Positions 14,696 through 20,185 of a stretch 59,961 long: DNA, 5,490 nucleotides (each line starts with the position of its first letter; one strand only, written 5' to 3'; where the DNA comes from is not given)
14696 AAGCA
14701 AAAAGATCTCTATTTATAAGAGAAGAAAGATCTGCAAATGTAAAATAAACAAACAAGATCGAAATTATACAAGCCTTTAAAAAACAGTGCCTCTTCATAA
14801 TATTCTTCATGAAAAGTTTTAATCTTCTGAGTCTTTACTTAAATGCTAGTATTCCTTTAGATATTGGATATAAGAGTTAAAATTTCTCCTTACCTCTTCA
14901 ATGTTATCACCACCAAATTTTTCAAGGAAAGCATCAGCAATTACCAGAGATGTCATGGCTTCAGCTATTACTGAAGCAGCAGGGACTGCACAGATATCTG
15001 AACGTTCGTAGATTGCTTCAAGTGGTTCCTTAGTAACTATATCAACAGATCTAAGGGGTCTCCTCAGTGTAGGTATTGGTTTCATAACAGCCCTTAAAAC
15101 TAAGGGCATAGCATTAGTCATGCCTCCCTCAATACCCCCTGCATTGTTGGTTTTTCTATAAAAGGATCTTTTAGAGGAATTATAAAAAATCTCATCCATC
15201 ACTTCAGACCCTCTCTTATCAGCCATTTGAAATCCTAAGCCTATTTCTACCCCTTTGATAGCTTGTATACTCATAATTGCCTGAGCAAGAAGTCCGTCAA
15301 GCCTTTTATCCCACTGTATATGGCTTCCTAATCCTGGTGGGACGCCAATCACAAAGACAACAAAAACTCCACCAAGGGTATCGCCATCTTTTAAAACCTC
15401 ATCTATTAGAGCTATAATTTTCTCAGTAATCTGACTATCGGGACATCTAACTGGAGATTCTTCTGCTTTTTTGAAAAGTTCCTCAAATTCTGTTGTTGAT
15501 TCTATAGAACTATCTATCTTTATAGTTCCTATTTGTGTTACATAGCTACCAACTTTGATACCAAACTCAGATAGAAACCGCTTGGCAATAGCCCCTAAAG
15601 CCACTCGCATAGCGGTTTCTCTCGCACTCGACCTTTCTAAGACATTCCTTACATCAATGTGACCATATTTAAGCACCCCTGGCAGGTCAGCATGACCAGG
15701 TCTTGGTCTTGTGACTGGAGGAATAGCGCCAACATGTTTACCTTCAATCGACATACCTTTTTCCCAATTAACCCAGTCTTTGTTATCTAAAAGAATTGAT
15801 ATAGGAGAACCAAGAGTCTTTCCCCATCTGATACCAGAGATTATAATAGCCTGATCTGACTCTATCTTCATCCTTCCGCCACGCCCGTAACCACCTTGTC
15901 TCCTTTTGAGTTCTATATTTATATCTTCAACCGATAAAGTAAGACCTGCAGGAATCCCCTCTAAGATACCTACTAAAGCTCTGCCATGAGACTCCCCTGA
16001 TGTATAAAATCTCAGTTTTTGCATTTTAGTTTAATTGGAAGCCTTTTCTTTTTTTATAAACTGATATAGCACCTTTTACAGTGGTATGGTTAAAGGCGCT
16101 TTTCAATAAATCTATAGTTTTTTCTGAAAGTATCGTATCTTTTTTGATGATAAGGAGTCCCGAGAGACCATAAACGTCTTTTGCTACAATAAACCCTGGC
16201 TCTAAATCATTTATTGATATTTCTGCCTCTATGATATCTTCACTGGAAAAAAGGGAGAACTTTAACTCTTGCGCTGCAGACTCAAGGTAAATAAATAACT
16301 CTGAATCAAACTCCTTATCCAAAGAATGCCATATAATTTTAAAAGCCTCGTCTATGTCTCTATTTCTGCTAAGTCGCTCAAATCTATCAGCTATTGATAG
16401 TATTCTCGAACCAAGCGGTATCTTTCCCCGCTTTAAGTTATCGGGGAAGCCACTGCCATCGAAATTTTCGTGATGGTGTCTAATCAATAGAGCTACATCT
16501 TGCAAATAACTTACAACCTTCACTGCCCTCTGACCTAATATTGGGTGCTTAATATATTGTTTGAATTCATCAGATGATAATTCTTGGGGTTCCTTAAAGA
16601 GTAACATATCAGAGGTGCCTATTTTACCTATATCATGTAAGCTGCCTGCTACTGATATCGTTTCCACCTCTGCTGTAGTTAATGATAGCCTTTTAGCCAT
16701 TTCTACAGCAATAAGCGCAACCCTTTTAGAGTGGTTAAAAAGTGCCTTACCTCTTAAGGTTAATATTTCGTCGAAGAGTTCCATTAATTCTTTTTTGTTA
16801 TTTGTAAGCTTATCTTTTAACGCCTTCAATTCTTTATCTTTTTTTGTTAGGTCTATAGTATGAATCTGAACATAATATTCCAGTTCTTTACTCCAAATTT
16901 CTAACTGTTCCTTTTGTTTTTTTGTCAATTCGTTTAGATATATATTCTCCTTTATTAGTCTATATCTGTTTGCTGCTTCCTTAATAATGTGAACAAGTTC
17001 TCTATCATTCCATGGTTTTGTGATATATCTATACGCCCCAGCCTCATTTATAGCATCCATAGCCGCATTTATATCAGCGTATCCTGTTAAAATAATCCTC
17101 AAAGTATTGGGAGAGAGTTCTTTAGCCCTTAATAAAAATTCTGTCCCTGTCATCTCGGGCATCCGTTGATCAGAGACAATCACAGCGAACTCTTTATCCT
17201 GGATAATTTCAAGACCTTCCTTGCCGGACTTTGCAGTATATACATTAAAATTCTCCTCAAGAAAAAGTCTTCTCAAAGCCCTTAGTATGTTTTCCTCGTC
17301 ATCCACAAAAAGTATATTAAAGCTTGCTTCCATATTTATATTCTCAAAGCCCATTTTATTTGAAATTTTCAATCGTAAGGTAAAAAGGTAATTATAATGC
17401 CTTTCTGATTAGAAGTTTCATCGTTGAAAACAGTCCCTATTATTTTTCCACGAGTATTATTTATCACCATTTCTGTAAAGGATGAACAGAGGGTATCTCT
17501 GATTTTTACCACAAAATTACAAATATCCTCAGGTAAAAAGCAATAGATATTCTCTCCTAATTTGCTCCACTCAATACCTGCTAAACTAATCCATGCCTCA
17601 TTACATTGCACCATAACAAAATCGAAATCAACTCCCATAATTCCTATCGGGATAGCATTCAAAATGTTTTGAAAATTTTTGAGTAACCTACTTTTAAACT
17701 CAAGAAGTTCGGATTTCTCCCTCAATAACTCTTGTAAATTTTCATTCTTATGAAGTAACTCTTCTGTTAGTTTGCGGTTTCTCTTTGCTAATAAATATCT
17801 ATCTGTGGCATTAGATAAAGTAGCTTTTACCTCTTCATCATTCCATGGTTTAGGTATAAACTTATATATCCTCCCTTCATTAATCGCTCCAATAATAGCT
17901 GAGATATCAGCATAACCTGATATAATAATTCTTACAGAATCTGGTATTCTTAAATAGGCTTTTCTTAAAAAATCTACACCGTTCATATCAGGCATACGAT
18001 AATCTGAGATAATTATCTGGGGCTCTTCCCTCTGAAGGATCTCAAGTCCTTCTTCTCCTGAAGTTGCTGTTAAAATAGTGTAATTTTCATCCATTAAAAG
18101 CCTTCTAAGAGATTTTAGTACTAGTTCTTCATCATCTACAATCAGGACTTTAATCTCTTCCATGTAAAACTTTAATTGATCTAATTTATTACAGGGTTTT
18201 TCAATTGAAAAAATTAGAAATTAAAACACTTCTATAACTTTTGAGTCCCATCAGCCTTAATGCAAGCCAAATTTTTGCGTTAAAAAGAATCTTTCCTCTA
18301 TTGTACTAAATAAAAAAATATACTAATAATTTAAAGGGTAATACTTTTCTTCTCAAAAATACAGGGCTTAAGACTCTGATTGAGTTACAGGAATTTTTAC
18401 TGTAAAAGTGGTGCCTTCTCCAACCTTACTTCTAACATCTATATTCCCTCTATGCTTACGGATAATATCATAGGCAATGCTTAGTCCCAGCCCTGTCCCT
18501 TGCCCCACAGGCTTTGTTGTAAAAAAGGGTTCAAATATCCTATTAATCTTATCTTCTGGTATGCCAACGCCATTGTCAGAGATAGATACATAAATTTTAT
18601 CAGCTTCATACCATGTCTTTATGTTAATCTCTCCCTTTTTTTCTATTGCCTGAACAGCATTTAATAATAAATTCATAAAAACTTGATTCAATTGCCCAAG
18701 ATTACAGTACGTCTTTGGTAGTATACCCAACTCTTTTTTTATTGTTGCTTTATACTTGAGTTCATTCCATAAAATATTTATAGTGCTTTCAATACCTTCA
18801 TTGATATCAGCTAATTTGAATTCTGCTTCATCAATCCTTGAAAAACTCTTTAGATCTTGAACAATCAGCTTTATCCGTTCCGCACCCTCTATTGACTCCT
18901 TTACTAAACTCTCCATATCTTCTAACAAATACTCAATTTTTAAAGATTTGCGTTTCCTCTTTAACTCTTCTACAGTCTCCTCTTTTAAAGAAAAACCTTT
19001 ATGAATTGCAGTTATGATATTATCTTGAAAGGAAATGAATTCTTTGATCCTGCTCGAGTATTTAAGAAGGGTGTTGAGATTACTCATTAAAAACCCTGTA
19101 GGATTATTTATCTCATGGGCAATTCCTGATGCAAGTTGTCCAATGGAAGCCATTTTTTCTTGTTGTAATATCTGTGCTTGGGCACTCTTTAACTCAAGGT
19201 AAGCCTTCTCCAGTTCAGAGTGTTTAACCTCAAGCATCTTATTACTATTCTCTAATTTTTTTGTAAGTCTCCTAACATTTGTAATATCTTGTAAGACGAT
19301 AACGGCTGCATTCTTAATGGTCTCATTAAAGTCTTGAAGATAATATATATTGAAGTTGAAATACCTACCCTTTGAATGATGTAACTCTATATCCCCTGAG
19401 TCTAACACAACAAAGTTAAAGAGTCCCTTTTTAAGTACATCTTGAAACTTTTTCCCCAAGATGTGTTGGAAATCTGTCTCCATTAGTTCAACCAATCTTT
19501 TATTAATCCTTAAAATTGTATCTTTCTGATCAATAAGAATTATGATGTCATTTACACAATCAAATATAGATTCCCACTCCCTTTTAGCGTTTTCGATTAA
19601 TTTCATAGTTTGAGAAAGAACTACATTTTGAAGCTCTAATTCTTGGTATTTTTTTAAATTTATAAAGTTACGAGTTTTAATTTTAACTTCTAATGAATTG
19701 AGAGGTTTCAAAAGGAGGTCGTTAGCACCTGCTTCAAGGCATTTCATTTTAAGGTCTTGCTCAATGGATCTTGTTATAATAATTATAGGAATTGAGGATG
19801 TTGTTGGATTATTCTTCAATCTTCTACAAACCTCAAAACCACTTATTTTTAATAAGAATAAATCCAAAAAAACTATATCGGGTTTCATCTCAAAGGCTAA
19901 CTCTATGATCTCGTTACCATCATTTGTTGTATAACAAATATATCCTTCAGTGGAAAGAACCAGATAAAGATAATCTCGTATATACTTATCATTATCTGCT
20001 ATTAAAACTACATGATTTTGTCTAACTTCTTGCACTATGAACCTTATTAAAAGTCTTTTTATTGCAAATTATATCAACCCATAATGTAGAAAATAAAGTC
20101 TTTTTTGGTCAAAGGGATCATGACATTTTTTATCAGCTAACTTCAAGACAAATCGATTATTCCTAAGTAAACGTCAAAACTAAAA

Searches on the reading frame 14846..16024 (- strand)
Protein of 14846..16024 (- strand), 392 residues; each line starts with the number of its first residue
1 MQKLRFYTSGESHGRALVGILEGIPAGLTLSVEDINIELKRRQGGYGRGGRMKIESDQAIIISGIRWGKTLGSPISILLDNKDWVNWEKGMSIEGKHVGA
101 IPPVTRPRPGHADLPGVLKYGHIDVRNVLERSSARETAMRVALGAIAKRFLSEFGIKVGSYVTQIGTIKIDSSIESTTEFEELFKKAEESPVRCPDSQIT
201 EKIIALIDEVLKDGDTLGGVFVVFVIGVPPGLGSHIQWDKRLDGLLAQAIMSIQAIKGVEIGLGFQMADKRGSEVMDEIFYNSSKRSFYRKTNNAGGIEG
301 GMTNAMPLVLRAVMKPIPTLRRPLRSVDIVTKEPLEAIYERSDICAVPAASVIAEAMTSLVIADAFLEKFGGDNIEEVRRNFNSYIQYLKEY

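Call 7: search_protein_families(library=pfam, proteins=[window:14846-16024:-], max_evalue=0.001)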
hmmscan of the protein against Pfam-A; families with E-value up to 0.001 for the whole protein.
window:14846-16024:- (392 aa): 1 family
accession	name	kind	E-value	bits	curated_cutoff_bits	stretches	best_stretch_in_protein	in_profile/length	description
PF01264.26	Chorismate_synt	-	4.9e-120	400.6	27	1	4-367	1-327/327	Chorismate synthase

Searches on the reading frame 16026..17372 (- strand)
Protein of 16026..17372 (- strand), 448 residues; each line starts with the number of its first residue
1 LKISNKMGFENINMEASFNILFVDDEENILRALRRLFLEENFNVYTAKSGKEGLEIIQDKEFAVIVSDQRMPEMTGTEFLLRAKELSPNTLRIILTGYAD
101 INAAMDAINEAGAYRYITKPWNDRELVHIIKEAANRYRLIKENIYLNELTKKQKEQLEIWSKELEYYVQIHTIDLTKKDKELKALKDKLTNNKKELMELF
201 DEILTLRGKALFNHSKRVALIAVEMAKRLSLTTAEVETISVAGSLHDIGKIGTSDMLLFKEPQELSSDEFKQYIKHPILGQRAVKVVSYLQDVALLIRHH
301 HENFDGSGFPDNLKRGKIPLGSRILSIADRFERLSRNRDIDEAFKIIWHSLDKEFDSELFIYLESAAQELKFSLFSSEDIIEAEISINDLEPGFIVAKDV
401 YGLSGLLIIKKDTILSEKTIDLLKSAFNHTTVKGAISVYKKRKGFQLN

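Call 7: search_protein_families(library=pfam, proteins=[window:16026-17372:-], max_evalue=0.001)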
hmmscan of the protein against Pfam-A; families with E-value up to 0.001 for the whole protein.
window:16026-17372:- (448 aa): 4 families
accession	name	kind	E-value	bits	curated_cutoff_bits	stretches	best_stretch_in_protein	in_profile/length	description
PF13487.12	HD_5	-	3.9e-31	108.5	27.2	1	199-359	2-170/170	HD domain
PF00072.30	Response_reg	-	3.6e-24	85.5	30.2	1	20-130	1-110/111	Response regulator receiver domain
PF01966.28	HD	-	9.9e-20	71.4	22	1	212-333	2-115/116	HD domain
PF08668.18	HDOD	-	0.00033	20.6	22.9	1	206-256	90-138/196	HDOD domain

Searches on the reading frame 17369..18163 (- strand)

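Call 7: search_protein_families(library=pfam, proteins=[window:17369-18163:-], max_evalue=0.001)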
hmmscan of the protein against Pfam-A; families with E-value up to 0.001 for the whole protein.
window:17369-18163:- (264 aa): 2 families
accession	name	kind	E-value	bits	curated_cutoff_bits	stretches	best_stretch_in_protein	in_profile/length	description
PF00072.30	Response_reg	-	2e-22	79.9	30.2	1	6-115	1-109/111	Response regulator receiver domain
PF13188.13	PAS_8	-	0.00065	19.9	21.8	0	164-218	3-55/65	PAS domain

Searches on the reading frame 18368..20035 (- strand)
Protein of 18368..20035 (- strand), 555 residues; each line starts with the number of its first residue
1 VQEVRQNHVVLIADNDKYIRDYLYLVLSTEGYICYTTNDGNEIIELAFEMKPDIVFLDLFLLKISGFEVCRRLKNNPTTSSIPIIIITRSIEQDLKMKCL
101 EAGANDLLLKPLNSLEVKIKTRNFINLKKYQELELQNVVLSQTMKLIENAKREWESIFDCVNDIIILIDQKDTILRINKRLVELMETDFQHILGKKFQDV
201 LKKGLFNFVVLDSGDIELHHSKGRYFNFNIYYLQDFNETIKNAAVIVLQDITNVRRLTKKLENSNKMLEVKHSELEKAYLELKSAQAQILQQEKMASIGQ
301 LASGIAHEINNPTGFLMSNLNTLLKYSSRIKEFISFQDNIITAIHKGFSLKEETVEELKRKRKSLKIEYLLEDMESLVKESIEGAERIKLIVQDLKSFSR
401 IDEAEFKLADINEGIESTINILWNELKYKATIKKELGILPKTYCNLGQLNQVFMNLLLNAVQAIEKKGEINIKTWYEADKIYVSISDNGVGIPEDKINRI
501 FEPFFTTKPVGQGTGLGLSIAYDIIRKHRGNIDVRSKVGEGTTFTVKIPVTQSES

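Call 7: search_protein_families(library=pfam, proteins=[window:18368-20035:-], max_evalue=0.001)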
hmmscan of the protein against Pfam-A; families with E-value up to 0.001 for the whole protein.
window:18368-20035:- (555 aa): 4 families
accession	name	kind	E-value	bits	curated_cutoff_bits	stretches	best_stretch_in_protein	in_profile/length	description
PF02518.31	HATPase_c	-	4.1e-28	98.5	26.4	1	448-551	5-110/111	Histidine kinase-, DNA gyrase B-, and HSP90-like ATPase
PF00072.30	Response_reg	-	1.5e-21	77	30.2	1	10-115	1-104/111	Response regulator receiver domain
PF14501.12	HATPase_c_5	-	7.4e-06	26.3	22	1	449-537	6-91/102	GHKL domain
PF00512.31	HisKA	-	7e-05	23.2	26.9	0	299-331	3-37/66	His Kinase A (phospho-acceptor) domain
